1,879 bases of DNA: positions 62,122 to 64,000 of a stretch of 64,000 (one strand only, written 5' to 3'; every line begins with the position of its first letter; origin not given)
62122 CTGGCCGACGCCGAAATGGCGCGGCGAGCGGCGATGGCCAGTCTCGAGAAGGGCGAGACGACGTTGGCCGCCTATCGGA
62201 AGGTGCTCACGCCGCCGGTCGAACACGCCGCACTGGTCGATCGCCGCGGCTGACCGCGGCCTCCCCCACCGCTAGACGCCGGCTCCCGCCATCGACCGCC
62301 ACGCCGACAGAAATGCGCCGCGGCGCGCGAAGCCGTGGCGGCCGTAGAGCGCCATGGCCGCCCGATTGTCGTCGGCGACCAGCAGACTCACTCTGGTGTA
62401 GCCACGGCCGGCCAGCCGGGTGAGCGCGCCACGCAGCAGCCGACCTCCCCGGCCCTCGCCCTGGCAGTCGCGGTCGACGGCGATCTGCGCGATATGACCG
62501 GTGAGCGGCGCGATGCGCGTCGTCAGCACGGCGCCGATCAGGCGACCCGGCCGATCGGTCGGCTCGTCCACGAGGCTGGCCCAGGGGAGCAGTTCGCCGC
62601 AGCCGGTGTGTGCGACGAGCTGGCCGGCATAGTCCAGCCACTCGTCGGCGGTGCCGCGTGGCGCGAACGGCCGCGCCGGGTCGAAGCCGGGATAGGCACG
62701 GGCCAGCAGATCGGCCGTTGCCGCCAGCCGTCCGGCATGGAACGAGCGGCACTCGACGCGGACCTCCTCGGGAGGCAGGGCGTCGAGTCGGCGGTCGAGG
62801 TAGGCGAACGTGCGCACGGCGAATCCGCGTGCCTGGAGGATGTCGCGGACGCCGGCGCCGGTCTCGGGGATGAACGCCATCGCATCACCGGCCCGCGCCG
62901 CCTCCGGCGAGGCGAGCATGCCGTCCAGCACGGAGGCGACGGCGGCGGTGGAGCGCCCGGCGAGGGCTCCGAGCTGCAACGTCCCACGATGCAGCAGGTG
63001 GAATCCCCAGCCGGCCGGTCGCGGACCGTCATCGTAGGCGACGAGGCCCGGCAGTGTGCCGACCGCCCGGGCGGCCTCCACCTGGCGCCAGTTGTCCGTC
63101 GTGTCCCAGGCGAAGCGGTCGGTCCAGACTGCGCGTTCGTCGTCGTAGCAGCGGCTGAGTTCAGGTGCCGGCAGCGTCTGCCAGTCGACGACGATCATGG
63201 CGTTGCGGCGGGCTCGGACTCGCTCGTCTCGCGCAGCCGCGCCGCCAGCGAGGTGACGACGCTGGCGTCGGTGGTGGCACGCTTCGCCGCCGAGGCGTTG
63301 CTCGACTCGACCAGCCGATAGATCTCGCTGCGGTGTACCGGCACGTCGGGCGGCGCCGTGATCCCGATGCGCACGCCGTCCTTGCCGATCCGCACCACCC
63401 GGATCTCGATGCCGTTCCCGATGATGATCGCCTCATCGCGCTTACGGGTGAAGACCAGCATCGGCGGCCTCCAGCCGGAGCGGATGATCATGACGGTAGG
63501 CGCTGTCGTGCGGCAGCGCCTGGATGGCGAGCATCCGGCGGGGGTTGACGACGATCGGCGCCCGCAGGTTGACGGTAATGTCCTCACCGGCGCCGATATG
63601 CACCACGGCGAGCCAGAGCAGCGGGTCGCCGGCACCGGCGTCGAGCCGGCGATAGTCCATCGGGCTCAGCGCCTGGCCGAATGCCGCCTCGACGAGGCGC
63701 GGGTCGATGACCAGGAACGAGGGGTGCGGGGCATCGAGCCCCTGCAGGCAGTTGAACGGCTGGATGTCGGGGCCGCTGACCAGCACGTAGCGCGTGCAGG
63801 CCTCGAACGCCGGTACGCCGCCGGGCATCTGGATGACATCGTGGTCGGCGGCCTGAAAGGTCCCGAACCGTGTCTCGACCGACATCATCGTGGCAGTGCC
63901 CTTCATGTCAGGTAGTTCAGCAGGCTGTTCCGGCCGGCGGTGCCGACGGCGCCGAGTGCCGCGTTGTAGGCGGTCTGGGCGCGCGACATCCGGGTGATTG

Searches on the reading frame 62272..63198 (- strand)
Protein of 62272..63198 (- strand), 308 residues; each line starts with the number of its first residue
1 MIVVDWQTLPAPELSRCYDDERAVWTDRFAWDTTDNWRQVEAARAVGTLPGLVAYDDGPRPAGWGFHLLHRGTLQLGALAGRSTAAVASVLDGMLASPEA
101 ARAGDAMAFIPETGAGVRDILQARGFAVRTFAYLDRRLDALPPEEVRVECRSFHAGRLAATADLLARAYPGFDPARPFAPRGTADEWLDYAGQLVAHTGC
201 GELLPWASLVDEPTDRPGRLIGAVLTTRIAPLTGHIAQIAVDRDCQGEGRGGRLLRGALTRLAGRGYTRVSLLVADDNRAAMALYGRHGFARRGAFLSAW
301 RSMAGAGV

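Call 8: search_protein_families(library=pfam, proteins=[window:62272-63198:-], max_evalue=0.01)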
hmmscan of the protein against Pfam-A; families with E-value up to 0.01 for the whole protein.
window:62272-63198:- (308 aa): 5 families
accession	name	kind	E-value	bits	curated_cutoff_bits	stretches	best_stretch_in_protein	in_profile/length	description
PF00583.31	Acetyltransf_1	-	5.5e-14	52.9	20.7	1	215-290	41-116/116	Acetyltransferase (GNAT) family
PF13508.13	Acetyltransf_7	-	3e-08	34.4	27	1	218-291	12-83/84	Acetyltransferase (GNAT) domain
PF08445.16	FR47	-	1.1e-05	25.8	22.1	1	222-293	10-80/86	FR47-like protein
PF13673.13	Acetyltransf_10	-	1.1e-05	25.8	23.6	1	218-292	40-109/128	Acetyltransferase (GNAT) domain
PF13527.13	Acetyltransf_9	-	0.0067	16.9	25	0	233-291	72-125/127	Acetyltransferase (GNAT) domain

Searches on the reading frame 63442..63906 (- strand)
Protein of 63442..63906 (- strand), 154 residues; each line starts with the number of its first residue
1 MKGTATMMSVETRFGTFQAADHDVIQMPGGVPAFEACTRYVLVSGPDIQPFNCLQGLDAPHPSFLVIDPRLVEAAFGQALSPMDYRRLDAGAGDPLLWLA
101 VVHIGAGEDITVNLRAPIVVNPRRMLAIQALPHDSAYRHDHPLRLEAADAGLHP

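Call 8: search_protein_families(library=pfam, proteins=[window:63442-63906:-], max_evalue=0.01)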
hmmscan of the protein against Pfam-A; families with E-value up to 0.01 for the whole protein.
window:63442-63906:- (154 aa): 1 family
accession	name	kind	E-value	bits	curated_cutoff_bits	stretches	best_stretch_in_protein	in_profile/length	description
PF02623.20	FliW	-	1.1e-22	80.5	25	1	25-143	1-122/122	FliW protein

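Call 40: find_encoding_contigs(protein=window:63442-63906:-, flank=10000, max_places=3)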
Protein window:63442-63906:- (154 aa): 5 contigs read that carry it; 3 places shown.
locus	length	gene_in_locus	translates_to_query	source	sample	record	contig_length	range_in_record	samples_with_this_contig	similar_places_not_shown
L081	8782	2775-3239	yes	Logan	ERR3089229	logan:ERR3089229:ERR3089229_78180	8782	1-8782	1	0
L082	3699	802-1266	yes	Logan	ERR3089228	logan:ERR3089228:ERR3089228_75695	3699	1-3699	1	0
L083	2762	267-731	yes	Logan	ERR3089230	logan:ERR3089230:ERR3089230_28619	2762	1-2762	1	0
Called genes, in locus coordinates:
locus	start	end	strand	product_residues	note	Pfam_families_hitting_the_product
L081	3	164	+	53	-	?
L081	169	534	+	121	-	-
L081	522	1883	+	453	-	PF00460:Flg_bb_rod (faint), PF22638:FlgK_D1, PF06429:Flg_bbr_C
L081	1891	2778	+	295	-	PF00669:Flagellin_N (weak)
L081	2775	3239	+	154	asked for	PF02623:FliW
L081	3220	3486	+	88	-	PF02599:CsrA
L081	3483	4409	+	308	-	PF00583:Acetyltransf_1, PF13508:Acetyltransf_7, PF08445:FR47 (weak), PF13673:Acetyltransf_10 (weak)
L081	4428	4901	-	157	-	-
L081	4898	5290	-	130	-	PF02561:FliS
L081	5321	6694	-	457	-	PF02465:FliD_N, PF07195:FliD_C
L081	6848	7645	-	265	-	PF00669:Flagellin_N, PF00700:Flagellin_C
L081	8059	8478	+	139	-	-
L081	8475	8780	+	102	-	?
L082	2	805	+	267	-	?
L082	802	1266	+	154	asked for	PF02623:FliW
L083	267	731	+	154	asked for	PF02623:FliW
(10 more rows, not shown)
